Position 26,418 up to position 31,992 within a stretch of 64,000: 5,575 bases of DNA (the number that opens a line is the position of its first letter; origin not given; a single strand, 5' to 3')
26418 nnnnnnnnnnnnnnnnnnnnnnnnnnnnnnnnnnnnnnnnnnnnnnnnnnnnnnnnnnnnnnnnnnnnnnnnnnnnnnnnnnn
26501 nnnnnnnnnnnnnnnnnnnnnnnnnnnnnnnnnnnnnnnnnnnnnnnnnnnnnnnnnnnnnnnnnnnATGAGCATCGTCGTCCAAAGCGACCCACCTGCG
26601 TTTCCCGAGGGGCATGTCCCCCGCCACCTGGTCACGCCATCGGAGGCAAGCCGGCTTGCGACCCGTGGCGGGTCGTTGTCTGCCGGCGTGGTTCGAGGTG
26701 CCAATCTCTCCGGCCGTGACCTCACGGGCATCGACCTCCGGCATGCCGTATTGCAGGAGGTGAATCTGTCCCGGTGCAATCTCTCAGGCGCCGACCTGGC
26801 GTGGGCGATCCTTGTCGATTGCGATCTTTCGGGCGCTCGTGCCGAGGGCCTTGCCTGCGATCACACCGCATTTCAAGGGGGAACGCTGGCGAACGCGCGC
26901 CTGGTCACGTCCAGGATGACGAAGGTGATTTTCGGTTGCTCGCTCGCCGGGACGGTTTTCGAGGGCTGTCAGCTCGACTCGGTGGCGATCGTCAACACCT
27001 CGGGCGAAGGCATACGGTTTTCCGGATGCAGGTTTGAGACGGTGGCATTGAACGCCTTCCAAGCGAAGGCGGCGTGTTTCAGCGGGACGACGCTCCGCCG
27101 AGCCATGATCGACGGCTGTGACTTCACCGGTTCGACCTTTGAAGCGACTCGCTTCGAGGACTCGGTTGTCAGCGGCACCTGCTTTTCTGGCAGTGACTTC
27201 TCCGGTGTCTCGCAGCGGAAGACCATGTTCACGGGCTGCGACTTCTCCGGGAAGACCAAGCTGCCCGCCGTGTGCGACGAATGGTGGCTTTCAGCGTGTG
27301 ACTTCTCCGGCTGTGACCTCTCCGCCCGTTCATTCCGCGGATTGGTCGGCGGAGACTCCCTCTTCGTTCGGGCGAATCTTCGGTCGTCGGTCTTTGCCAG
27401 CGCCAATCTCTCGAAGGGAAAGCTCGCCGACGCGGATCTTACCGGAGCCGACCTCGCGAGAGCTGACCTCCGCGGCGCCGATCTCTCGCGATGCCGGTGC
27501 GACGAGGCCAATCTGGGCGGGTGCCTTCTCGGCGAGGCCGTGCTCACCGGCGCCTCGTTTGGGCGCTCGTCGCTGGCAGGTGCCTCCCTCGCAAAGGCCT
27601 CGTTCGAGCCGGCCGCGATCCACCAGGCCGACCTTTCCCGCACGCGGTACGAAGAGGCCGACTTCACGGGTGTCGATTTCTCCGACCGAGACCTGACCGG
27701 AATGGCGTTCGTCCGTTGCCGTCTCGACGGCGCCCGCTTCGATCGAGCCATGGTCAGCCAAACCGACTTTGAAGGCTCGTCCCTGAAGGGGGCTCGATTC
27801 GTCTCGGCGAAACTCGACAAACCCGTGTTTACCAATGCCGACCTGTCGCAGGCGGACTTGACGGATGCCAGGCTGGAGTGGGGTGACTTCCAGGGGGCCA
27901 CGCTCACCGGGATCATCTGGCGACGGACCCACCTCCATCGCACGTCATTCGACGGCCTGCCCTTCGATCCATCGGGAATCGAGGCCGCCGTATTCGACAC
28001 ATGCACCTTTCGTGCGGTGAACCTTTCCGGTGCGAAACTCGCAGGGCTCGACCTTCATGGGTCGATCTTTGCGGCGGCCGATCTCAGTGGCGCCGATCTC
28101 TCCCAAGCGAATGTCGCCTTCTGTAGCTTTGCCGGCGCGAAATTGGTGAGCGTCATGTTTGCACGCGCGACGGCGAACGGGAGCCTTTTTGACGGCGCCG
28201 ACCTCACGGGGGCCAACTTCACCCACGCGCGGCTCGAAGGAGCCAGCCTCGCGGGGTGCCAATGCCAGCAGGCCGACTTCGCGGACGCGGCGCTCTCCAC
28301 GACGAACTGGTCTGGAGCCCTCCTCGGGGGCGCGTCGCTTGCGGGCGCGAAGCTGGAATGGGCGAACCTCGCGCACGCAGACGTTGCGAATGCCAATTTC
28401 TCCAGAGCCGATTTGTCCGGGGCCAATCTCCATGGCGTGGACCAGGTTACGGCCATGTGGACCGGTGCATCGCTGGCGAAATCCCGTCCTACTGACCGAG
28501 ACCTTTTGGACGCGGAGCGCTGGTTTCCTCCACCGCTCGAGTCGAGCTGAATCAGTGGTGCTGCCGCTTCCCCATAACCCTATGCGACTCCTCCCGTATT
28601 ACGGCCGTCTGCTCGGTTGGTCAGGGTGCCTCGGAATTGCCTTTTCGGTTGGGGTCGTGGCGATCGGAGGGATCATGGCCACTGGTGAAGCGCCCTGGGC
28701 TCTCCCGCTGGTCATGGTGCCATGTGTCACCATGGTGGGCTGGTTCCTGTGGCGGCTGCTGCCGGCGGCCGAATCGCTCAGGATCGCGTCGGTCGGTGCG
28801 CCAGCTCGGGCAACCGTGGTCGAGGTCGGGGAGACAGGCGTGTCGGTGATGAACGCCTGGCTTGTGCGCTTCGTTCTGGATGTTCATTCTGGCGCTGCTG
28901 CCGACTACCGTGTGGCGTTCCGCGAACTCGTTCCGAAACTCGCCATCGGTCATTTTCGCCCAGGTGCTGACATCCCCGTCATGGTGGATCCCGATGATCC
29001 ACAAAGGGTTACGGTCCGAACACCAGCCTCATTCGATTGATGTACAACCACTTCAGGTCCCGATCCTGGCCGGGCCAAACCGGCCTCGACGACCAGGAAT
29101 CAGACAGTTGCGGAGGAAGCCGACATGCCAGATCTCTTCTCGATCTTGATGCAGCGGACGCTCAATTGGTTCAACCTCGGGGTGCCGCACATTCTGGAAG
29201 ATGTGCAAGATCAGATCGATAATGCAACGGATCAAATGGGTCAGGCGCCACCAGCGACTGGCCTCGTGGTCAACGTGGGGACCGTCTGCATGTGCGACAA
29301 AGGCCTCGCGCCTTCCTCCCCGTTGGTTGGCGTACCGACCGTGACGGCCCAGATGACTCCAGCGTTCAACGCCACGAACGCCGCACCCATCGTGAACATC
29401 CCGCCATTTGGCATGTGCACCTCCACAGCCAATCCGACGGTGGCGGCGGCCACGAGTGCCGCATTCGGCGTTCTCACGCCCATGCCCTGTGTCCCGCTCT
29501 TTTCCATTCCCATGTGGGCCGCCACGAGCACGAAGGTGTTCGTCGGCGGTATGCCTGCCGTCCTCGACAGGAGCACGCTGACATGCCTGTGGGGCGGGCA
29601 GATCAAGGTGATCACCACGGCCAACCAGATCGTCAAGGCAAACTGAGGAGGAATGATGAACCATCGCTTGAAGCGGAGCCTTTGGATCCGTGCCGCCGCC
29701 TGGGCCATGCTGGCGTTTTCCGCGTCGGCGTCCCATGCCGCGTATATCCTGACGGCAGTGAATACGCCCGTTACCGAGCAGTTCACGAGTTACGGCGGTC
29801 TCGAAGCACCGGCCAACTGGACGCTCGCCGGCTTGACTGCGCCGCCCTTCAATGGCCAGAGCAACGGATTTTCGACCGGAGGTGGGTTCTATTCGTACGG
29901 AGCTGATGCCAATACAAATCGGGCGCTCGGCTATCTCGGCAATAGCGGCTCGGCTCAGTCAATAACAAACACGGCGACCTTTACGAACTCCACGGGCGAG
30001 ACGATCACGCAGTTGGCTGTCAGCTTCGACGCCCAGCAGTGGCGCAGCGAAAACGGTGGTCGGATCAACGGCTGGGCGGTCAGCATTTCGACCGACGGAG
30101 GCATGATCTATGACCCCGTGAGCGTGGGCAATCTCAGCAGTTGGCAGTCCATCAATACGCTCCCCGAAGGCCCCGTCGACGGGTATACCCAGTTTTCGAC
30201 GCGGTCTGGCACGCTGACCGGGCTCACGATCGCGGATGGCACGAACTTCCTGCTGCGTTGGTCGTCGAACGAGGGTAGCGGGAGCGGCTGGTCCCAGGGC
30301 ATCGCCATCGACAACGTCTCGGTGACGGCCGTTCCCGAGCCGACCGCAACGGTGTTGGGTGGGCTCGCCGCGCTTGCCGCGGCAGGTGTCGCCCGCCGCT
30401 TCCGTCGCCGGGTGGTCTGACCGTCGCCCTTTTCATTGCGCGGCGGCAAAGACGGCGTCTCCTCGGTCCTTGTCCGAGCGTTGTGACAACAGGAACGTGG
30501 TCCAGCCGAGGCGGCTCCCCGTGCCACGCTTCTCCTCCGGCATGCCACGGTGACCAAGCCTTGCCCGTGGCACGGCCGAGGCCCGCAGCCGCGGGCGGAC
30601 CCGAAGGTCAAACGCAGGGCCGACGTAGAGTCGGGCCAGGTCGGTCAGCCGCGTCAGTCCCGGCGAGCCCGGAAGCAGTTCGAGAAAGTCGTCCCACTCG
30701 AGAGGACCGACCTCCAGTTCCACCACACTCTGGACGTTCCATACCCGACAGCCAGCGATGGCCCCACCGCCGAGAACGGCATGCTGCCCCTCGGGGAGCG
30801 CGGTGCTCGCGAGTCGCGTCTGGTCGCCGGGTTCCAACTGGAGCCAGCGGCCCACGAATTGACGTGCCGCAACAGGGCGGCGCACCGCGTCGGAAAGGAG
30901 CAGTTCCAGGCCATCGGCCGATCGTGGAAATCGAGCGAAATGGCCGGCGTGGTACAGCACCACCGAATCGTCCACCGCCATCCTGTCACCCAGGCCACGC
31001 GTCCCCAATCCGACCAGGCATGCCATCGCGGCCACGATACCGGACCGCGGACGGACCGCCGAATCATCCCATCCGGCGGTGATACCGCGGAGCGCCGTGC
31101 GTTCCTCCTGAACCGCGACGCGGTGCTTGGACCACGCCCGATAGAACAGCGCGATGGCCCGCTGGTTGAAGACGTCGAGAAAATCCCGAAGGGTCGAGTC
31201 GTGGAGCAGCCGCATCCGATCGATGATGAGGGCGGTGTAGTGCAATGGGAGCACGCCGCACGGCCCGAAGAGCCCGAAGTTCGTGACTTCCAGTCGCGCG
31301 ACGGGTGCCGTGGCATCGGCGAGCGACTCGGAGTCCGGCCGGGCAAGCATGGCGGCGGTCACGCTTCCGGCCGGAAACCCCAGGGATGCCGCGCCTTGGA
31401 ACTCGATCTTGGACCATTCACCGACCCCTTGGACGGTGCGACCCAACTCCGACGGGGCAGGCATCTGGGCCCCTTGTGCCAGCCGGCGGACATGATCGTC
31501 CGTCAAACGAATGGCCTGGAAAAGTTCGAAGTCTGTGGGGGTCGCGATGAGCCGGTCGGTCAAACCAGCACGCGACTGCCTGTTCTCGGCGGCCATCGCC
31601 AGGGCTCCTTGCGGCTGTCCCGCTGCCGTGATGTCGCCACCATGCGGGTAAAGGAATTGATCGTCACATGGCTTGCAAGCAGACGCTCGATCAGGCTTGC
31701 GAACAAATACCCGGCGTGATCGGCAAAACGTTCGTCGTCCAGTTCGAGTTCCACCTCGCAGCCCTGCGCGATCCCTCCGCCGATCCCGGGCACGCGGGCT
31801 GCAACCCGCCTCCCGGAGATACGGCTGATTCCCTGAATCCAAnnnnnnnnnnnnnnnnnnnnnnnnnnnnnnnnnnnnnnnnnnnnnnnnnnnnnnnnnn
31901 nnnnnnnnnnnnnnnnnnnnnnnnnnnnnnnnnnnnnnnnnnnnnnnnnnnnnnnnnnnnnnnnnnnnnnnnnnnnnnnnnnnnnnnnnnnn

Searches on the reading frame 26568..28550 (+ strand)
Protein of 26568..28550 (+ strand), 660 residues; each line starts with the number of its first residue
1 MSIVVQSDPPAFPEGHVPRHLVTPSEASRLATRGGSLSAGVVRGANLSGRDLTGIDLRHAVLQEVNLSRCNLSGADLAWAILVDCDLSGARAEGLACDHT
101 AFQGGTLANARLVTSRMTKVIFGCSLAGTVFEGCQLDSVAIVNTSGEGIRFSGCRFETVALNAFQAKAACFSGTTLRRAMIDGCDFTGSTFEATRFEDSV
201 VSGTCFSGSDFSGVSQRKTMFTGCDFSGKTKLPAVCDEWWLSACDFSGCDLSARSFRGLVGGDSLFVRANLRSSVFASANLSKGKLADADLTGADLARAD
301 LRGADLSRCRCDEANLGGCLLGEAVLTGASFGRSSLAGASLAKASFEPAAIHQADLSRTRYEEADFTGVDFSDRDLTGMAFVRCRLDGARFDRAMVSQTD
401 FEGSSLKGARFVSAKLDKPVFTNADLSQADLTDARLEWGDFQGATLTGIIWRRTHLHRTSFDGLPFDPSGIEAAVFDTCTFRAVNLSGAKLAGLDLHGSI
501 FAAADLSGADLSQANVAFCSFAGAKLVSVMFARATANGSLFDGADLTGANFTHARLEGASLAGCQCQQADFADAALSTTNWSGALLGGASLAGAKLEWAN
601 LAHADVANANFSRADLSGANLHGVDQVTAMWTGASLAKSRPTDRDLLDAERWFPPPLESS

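Call 6: search_protein_families(library=pfam, proteins=[window:26568-28550:+], max_evalue=0.01)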
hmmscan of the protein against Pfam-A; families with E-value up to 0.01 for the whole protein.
window:26568-28550:+ (660 aa): 5 families
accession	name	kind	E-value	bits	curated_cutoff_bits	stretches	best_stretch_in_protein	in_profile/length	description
PF00805.28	Pentapeptide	-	9.7e-79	258.8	20.2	14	43-77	4-38/40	Pentapeptide repeats (8 copies)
PF13599.13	Pentapeptide_4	-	1.6e-73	243.2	38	11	376-449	3-76/78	Pentapeptide repeat region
PF13576.12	Pentapeptide_3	-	4.8e-40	136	27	4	171-214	1-47/48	Pentapeptide repeats (9 copies)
PF23894.2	LD_SV2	-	7.1e-11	42.8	29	0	380-435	31-86/92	SV2A/B/C luminal domain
PF05264.16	CfAFP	-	4.5e-05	24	25.9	0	82-177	39-135/137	Choristoneura fumiferana antifreeze protein (CfAFP)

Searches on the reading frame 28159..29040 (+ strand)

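Call 6: search_protein_families(library=pfam, proteins=[window:28159-29040:+], max_evalue=0.01)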
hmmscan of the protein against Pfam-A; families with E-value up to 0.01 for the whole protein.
window:28159-29040:+ (293 aa): 1 family
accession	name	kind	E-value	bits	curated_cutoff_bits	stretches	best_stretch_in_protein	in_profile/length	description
PF12158.14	DUF3592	-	0.0016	19.5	25.3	1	263-289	56-82/84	Domain of unknown function (DUF3592)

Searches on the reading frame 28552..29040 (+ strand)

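Call 93: search_protein_families(library=pfam, proteins=[window:28552-29040:+], max_evalue=1)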
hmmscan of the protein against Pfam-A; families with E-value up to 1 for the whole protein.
window:28552-29040:+ (162 aa): 1 family
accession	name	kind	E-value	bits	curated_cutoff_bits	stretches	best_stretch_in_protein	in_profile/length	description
PF12158.14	DUF3592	-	0.0011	20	25.3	1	132-158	56-82/84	Domain of unknown function (DUF3592)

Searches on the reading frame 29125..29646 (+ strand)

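Call 93: search_protein_families(library=pfam, proteins=[window:29125-29646:+], max_evalue=1)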
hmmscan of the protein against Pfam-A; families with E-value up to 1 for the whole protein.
window:29125-29646:+ (173 aa): 3 families
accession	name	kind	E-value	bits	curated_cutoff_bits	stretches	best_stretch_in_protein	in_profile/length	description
PF14107.11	DUF4280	-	4.6e-24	85.5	26.3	1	51-165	3-107/109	Domain of unknown function (DUF4280)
PF11679.13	DUF3275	-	0.096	12.9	25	1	72-120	114-163/201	Protein of unknown function (DUF3275)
PF05488.18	PAAR_motif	-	0.11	13.2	27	1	102-154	14-64/70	PAAR motif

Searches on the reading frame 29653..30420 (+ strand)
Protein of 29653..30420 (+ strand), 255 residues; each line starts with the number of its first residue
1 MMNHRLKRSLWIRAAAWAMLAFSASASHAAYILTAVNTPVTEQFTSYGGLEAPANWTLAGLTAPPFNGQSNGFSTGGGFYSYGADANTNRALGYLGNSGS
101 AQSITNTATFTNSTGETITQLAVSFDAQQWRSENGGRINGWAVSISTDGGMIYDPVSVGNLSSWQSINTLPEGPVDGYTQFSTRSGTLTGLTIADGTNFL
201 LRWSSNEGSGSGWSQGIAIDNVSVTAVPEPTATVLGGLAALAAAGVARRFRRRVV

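Call 6: search_protein_families(library=pfam, proteins=[window:29653-30420:+], max_evalue=0.01)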
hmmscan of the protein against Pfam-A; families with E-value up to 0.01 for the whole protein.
window:29653-30420:+ (255 aa): 1 family
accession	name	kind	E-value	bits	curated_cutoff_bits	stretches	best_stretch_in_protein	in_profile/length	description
PF07589.16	PEP-CTERM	-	0.0044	17.5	20.7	0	226-252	1-24/24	PEP-CTERM motif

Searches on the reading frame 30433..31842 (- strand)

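Call 6: search_protein_families(library=pfam, proteins=[window:30433-31842:-], max_evalue=0.01)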
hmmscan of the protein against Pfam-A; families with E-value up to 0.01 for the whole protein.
window:30433-31842:- (469 aa): 1 family
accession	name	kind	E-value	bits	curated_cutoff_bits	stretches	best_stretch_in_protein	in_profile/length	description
PF06996.16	T6SS_TssG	-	1.6e-81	274.3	24.6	1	102-451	2-303/304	Type VI secretion, TssG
